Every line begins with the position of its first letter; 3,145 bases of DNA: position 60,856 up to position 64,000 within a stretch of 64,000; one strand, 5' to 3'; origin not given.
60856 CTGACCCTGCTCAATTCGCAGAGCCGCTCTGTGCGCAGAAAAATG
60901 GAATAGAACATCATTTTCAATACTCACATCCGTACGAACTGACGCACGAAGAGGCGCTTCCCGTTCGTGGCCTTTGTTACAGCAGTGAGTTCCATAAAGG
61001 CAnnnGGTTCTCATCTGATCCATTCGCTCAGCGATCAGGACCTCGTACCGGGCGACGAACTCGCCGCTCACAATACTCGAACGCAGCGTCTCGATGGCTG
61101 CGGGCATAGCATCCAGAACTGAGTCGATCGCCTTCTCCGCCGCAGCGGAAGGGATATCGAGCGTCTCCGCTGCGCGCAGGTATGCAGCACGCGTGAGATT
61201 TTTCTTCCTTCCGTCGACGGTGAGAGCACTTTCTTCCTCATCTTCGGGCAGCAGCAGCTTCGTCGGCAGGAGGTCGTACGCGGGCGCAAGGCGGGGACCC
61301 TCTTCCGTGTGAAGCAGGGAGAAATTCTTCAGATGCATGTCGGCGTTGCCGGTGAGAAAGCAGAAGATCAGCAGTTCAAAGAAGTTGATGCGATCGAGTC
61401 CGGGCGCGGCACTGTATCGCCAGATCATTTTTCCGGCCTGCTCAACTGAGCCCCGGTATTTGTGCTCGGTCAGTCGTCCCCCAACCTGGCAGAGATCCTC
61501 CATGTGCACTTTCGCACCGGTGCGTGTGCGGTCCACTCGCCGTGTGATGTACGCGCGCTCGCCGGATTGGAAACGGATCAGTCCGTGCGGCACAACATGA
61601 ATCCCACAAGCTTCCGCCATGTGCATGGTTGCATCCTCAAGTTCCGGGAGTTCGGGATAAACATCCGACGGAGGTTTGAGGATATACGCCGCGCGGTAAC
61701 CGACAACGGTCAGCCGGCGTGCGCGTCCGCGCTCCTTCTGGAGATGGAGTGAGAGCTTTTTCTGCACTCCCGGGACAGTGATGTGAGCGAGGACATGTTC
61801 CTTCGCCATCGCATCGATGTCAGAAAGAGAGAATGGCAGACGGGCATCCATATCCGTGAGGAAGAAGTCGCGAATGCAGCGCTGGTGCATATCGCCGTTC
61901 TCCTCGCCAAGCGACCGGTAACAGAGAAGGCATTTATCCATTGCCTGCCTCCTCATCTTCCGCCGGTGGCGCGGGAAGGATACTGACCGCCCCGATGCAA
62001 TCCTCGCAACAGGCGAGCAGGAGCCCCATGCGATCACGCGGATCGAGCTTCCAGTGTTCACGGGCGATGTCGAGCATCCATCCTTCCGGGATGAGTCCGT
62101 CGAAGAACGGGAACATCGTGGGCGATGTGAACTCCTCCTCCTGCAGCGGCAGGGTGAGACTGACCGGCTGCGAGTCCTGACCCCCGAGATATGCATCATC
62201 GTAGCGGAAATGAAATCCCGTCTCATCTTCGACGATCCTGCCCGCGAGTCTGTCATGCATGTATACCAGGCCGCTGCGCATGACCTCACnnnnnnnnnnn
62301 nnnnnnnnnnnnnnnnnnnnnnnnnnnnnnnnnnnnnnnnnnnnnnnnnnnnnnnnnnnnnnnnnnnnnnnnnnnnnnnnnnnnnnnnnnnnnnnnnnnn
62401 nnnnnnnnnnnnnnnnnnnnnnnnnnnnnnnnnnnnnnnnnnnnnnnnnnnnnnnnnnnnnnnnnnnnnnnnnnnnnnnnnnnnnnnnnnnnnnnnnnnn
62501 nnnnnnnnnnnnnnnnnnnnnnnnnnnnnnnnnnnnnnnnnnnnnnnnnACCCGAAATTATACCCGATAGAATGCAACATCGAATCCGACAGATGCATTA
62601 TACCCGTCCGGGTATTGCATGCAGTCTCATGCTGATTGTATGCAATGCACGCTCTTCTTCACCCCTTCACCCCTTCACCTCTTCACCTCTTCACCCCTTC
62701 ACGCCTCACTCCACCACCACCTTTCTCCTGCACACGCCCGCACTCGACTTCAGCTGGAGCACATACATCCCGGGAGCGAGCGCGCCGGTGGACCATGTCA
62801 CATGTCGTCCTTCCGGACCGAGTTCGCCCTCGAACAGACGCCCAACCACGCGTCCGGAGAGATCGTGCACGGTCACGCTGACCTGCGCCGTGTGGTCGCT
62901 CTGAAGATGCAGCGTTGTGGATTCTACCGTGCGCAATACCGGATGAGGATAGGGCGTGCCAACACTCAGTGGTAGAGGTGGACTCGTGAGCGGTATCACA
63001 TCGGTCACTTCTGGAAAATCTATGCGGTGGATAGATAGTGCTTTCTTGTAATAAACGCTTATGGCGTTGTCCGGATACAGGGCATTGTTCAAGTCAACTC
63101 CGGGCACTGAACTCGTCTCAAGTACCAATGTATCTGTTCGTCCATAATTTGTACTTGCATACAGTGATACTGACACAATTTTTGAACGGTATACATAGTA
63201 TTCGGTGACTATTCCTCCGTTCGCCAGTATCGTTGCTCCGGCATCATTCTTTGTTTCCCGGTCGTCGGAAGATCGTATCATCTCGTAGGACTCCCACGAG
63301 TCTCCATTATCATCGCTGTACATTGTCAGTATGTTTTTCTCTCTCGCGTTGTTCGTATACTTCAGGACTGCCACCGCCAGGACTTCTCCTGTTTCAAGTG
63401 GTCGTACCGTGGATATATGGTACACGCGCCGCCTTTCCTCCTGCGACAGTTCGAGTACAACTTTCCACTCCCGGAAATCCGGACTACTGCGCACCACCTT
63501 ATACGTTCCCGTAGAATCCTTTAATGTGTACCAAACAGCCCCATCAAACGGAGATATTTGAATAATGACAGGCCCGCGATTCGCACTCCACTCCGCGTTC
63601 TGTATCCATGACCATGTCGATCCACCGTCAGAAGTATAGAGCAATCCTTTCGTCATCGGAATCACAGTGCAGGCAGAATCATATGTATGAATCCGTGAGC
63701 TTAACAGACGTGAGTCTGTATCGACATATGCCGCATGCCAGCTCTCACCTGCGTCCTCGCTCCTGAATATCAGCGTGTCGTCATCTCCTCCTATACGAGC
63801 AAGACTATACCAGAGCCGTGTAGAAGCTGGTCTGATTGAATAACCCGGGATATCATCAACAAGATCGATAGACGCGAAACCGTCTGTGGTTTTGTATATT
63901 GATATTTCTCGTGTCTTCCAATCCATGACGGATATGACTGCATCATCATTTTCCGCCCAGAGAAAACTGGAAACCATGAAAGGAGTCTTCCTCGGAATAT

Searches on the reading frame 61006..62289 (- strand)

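Call 74: search_protein_families(library=pfam, proteins=[window:61006-62289:-], max_evalue=0.001)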
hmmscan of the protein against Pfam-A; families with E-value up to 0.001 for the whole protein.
window:61006-62289:- (428 aa): 1 family
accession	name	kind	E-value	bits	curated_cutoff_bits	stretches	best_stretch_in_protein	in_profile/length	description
PF07804.18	HipA_C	-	2.3e-46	158.6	30.5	1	171-398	2-212/213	HipA-like C-terminal domain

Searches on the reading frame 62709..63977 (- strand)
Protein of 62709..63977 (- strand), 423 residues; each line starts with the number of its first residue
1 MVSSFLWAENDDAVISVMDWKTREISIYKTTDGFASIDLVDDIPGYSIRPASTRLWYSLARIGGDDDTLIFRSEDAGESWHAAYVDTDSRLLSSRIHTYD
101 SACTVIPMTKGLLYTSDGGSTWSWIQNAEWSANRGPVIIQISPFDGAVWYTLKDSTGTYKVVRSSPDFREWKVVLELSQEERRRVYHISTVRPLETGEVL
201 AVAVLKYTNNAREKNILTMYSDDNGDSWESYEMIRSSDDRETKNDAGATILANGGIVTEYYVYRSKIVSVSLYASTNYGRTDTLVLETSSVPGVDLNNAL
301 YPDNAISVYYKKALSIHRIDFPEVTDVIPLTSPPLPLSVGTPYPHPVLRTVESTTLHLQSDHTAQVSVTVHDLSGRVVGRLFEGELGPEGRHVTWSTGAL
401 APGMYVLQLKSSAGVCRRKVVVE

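Call 74: search_protein_families(library=pfam, proteins=[window:62709-63977:-], max_evalue=0.001)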
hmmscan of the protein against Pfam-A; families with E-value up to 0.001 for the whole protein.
window:62709-63977:- (423 aa): 2 families
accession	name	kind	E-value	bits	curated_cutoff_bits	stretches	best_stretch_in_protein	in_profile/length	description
PF15902.12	Sortilin-Vps10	-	2e-06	27.3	33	1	70-261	3-179/446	Sortilin, neurotensin receptor 3,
PF18962.6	Por_Secre_tail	-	0.00044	20.9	27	0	343-422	2-75/75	Secretion system C-terminal sorting domain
